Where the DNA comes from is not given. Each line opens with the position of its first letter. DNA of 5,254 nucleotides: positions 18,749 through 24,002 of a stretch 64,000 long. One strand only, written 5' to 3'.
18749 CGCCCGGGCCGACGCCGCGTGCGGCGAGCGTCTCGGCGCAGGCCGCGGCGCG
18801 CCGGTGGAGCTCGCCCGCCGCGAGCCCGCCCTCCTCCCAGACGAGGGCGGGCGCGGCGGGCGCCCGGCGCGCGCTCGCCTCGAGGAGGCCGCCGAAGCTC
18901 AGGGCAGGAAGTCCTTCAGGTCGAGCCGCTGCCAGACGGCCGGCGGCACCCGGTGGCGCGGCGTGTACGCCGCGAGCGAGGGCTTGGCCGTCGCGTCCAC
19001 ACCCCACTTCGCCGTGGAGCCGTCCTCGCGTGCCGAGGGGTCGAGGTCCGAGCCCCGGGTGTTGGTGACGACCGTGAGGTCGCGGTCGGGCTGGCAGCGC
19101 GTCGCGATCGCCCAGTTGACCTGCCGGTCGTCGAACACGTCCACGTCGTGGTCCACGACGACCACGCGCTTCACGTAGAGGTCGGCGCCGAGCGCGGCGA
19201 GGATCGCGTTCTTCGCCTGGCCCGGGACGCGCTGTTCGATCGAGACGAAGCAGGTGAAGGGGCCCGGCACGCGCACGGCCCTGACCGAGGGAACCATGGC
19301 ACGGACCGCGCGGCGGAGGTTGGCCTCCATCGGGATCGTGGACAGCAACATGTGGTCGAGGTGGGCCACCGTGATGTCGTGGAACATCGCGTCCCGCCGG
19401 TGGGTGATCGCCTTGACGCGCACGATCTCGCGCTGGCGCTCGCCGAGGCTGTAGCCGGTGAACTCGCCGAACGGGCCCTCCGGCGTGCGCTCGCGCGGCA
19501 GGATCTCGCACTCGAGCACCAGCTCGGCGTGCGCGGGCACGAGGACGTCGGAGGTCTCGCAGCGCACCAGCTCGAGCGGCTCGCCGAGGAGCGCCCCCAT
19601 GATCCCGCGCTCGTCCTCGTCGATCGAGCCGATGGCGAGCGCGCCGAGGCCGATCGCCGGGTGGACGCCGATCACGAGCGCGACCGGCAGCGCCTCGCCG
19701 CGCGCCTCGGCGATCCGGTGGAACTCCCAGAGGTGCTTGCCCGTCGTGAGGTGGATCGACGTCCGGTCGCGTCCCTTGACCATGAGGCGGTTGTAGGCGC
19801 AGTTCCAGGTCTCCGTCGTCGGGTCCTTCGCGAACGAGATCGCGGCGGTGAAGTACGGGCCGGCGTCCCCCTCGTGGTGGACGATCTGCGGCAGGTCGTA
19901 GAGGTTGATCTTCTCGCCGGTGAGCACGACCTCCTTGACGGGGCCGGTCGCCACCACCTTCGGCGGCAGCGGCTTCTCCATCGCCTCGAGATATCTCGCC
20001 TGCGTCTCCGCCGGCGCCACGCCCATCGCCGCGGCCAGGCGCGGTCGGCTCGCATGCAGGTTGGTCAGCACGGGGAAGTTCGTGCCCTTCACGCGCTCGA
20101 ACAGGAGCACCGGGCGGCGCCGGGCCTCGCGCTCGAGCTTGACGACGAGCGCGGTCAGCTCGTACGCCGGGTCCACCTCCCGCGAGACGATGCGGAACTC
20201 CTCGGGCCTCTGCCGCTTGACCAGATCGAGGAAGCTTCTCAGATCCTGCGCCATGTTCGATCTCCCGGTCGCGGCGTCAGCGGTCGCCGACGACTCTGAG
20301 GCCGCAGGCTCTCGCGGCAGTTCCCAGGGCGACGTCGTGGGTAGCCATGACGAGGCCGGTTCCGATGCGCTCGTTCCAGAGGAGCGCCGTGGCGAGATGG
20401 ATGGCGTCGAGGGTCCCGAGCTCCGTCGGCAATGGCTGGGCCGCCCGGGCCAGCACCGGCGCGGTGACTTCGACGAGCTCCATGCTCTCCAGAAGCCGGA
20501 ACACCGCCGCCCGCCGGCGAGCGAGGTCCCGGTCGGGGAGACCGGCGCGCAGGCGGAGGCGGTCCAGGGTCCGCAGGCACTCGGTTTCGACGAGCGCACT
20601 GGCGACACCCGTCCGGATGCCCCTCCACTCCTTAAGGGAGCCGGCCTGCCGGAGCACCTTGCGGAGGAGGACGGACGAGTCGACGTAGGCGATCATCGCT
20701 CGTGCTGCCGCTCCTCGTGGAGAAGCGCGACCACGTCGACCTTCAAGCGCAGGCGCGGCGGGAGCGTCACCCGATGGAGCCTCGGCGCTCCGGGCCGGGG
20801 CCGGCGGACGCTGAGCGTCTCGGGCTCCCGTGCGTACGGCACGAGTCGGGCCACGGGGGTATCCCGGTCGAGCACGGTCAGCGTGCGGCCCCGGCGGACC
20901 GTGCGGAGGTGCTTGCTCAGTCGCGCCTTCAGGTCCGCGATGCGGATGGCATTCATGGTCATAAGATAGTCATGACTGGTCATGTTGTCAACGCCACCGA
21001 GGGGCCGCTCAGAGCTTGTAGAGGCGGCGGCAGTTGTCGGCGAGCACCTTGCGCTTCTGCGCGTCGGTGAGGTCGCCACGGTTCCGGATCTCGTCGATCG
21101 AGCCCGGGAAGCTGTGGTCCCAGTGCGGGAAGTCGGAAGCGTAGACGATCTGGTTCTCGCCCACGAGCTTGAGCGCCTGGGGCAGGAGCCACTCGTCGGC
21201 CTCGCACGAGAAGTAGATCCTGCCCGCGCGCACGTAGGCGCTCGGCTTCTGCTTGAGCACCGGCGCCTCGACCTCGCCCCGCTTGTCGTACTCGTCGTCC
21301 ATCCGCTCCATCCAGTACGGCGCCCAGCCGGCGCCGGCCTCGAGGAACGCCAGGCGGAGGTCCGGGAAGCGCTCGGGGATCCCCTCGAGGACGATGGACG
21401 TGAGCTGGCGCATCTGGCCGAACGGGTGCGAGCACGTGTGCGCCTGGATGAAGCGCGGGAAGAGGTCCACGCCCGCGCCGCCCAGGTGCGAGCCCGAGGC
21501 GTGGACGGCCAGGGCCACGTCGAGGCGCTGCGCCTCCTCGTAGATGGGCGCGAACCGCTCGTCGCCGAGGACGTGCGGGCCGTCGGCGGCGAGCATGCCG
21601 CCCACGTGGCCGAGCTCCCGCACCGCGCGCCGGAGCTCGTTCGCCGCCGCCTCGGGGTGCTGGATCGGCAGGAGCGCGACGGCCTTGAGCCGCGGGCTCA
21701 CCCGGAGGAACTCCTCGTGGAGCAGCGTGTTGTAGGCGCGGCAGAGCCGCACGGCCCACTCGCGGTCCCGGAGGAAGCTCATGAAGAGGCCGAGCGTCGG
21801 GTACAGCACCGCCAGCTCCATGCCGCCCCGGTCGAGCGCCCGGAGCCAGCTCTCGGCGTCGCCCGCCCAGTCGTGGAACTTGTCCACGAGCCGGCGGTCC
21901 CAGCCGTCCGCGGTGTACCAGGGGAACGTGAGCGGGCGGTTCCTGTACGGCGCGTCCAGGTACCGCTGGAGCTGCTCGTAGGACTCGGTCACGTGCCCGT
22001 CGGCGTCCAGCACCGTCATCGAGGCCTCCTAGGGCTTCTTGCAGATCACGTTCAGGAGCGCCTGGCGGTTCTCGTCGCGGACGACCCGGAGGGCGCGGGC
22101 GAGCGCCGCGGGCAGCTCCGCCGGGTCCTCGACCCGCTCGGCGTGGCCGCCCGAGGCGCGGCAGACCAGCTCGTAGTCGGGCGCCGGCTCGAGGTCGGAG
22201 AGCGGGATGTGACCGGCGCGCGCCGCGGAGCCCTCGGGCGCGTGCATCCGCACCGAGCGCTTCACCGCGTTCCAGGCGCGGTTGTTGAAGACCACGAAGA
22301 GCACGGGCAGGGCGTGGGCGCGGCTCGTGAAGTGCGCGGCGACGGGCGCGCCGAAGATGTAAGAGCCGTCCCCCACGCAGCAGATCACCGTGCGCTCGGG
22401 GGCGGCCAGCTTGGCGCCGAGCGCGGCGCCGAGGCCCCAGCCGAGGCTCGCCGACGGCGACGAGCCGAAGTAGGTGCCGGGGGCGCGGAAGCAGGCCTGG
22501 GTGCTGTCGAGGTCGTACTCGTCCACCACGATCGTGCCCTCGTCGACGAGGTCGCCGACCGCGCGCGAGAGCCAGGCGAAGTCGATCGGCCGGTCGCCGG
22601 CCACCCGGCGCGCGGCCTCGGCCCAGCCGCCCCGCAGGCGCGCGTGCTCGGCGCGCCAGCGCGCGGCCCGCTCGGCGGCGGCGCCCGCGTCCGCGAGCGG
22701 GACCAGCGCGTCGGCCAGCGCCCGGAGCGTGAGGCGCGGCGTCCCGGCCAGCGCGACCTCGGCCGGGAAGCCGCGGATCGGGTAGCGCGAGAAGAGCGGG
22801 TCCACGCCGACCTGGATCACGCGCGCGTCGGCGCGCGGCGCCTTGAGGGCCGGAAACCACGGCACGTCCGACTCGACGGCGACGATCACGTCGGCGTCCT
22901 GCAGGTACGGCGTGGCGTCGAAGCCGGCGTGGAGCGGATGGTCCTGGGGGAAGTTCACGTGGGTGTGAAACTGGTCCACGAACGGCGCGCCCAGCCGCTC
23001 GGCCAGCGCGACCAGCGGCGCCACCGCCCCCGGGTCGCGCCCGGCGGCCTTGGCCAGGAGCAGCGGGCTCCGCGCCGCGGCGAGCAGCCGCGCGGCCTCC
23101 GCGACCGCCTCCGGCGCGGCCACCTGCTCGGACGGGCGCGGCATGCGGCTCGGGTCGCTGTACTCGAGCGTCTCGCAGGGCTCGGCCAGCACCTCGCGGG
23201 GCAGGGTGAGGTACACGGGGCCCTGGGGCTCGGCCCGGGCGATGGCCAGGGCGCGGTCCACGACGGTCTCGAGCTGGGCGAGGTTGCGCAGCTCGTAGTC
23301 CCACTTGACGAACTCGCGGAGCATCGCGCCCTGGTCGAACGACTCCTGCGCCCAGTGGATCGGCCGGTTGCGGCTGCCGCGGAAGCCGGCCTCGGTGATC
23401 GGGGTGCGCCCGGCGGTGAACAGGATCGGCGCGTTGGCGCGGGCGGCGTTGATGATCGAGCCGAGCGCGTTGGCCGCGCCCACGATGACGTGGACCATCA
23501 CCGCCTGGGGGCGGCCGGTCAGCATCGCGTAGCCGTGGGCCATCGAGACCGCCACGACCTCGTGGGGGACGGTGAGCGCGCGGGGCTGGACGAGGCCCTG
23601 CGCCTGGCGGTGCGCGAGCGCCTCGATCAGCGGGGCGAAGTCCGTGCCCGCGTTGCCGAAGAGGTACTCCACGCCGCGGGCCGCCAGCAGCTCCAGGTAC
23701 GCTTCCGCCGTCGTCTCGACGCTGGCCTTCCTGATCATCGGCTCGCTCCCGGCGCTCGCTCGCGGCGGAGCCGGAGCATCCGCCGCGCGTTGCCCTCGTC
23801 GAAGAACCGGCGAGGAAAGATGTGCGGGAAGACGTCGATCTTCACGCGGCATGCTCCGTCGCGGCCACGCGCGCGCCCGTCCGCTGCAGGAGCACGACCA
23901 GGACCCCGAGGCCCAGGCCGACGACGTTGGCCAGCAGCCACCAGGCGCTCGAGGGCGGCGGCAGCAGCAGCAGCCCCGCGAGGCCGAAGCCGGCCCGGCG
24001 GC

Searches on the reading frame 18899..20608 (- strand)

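Call 40: search_protein_families(library=pfam, proteins=[window:18899-20608:-], max_evalue=0.00001)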
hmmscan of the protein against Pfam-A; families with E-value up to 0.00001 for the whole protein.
window:18899-20608:- (569 aa): 3 families
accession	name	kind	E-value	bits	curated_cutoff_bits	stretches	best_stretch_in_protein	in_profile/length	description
PF01977.22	UbiD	-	1e-59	201.6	23.3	1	219-415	3-204/206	3-octaprenyl-4-hydroxybenzoate carboxy-lyase Rift-related domain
PF20696.2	UbiD_C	-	4.2e-34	117.7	24.2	1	424-539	5-127/127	3-octaprenyl-4-hydroxybenzoate carboxy-lyase C-terminal domain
PF20695.2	UbiD_N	-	3.1e-17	62.9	24.3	1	133-209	5-77/78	3-octaprenyl-4-hydroxybenzoate carboxy-lyase N-terminal domain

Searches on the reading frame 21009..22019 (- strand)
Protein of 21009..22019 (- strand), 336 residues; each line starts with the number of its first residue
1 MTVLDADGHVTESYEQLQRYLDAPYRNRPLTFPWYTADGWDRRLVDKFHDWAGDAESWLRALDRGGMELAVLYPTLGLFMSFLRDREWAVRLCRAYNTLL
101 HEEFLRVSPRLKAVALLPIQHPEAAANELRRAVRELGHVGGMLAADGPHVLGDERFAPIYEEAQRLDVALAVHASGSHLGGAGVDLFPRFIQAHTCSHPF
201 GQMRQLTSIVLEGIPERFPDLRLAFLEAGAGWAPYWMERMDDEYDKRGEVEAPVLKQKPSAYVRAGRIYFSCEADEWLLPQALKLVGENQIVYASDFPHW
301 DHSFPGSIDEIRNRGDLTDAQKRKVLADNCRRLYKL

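Call 40: search_protein_families(library=pfam, proteins=[window:21009-22019:-], max_evalue=0.00001)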
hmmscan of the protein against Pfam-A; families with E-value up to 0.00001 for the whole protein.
window:21009-22019:- (336 aa): 1 family
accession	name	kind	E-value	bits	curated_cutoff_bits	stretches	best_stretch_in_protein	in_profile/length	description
PF04909.20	Amidohydro_2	-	3.5e-30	106.2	26.4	1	84-336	53-289/289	Amidohydrolase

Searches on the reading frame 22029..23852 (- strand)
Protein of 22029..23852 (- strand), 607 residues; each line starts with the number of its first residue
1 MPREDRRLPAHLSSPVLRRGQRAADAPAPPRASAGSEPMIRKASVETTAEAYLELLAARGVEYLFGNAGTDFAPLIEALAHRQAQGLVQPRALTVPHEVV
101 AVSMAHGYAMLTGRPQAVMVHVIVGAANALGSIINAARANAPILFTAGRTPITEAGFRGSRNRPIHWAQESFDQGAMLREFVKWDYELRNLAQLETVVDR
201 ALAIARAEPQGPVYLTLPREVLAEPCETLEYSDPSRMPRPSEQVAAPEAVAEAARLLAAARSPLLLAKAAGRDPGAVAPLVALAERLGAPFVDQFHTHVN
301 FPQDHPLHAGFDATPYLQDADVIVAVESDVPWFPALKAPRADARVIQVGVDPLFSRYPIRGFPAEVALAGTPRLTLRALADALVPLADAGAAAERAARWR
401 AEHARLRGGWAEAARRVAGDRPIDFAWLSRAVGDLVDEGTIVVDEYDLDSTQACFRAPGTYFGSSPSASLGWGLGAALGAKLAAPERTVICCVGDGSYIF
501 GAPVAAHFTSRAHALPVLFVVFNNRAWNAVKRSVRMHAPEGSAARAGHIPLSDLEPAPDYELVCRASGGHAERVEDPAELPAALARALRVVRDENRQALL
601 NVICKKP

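Call 40: search_protein_families(library=pfam, proteins=[window:22029-23852:-], max_evalue=0.00001)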
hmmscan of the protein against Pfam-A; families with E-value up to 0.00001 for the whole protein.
window:22029-23852:- (607 aa): 3 families
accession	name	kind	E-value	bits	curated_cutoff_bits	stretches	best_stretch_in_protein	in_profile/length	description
PF02776.23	TPP_enzyme_N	-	8.3e-26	90.5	26.8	1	47-177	2-119/119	Thiamine pyrophosphate enzyme, N-terminal TPP binding domain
PF02775.26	TPP_enzyme_C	-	1.7e-24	86.8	21.9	1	455-601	15-150/151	Thiamine pyrophosphate enzyme, C-terminal TPP binding domain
PF00205.28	TPP_enzyme_M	-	1.6e-14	54.2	30.4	1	250-379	1-137/137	Thiamine pyrophosphate enzyme, central domain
